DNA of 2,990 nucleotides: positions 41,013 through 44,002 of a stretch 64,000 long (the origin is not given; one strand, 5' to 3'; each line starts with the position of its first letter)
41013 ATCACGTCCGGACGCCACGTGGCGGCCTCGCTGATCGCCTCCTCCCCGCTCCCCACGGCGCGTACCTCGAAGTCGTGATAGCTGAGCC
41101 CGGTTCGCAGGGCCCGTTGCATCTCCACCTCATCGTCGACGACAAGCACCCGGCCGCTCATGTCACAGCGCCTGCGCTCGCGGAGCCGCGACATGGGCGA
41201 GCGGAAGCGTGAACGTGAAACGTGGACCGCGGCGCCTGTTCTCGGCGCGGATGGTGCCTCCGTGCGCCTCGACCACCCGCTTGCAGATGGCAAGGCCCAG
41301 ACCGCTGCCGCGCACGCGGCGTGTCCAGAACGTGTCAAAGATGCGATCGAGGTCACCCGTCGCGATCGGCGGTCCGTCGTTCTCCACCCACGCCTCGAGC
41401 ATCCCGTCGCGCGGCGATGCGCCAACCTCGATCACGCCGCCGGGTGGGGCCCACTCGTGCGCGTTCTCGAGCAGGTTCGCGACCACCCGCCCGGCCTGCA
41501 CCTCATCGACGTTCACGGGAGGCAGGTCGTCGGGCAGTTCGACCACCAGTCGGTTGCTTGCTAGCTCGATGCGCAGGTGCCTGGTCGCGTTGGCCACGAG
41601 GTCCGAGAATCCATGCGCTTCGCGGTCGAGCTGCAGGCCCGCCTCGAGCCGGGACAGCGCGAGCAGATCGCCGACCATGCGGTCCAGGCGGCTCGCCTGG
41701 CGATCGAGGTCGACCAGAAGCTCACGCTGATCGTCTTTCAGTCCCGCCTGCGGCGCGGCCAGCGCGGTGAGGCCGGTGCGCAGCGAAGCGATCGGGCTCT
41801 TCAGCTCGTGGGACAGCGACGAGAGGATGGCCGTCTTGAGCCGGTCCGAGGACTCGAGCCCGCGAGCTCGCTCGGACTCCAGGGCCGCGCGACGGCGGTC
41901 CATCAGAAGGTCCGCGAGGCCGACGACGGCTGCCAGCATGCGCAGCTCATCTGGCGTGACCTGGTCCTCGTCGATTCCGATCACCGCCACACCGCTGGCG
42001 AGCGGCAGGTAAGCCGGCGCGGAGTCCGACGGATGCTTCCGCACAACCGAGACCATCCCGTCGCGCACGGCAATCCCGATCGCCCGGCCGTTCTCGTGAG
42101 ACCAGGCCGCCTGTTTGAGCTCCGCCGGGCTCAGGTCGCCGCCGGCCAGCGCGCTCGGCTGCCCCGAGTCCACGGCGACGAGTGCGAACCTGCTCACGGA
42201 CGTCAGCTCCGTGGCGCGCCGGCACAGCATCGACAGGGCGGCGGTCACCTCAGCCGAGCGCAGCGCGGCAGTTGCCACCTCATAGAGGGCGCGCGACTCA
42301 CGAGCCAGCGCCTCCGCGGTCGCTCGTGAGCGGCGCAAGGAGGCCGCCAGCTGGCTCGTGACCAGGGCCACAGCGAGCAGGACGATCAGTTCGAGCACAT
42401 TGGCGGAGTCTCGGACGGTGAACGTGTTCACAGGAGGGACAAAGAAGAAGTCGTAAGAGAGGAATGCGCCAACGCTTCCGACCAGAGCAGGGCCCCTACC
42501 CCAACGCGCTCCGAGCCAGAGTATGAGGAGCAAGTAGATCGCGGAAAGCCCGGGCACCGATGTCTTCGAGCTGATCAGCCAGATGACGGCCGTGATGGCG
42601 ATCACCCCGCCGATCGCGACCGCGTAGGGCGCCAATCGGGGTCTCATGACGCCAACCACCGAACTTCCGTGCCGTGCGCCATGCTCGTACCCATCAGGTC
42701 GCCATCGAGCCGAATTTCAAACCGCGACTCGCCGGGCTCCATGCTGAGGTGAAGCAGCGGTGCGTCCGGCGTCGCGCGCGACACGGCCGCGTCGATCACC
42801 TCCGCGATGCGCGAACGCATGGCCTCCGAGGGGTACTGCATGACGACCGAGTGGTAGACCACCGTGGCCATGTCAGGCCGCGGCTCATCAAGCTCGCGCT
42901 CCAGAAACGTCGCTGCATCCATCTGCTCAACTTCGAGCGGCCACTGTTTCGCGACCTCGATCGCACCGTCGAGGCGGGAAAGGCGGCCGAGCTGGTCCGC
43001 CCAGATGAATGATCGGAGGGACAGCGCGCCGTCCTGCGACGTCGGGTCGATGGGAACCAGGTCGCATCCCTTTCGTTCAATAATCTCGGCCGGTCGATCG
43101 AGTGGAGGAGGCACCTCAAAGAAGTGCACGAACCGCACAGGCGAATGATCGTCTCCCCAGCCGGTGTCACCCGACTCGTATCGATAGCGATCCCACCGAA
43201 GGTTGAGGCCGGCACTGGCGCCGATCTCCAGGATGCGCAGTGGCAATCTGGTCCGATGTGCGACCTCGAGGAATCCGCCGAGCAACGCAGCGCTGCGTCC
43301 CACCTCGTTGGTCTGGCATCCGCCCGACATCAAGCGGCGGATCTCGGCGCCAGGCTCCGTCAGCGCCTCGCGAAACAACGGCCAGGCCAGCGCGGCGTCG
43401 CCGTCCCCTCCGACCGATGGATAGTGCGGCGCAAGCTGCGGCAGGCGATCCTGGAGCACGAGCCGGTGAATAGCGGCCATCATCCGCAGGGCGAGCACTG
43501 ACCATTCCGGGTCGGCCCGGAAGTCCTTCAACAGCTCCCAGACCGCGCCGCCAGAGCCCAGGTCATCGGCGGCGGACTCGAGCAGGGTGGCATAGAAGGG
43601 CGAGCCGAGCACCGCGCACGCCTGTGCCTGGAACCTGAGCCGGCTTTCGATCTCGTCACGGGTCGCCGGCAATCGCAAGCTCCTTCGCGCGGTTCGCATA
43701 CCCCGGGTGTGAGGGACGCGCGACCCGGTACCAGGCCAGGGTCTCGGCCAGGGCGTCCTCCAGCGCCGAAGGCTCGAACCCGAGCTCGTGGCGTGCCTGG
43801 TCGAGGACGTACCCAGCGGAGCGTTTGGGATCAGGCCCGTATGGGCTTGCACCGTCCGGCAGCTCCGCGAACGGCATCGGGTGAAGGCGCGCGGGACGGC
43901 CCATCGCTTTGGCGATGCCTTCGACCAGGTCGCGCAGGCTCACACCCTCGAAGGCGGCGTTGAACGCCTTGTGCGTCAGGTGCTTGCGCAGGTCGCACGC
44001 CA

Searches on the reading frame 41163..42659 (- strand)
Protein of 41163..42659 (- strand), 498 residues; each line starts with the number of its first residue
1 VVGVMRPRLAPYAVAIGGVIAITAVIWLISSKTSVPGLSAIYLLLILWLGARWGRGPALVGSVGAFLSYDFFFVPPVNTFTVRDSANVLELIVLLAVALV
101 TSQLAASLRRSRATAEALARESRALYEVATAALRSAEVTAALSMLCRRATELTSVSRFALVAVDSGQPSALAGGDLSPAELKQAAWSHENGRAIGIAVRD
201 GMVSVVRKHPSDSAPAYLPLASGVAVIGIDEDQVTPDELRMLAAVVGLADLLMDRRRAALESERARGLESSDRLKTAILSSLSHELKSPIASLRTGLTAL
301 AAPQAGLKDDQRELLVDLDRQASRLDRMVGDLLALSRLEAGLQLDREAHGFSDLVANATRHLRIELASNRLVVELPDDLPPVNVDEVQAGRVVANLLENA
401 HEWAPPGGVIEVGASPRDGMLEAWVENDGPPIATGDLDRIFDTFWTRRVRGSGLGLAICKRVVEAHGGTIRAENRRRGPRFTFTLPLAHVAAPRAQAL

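Call 12: search_protein_families(library=pfam, proteins=[window:41163-42659:-], max_evalue=0.00001)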
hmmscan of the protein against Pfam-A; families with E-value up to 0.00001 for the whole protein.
window:41163-42659:- (498 aa): 3 families
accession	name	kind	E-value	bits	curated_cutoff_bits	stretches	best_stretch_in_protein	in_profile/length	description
PF13493.11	DUF4118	-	4.9e-23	81.4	28.4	1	12-116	1-105/107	Domain of unknown function (DUF4118)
PF02518.31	HATPase_c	-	3.2e-22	79.5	26.4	1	385-488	2-110/111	Histidine kinase-, DNA gyrase B-, and HSP90-like ATPase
PF00512.31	HisKA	-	3.2e-13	49.9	26.9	1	275-341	2-66/66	His Kinase A (phospho-acceptor) domain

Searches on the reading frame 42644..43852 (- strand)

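Call 12: search_protein_families(library=pfam, proteins=[window:42644-43852:-], max_evalue=0.00001)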
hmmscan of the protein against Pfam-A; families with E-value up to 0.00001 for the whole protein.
window:42644-43852:- (402 aa): 1 family
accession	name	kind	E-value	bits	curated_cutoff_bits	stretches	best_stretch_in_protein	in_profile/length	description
PF10094.14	DUF2332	-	1.4e-96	324.4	25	1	70-381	2-308/334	Uncharacterized protein conserved in bacteria (DUF2332)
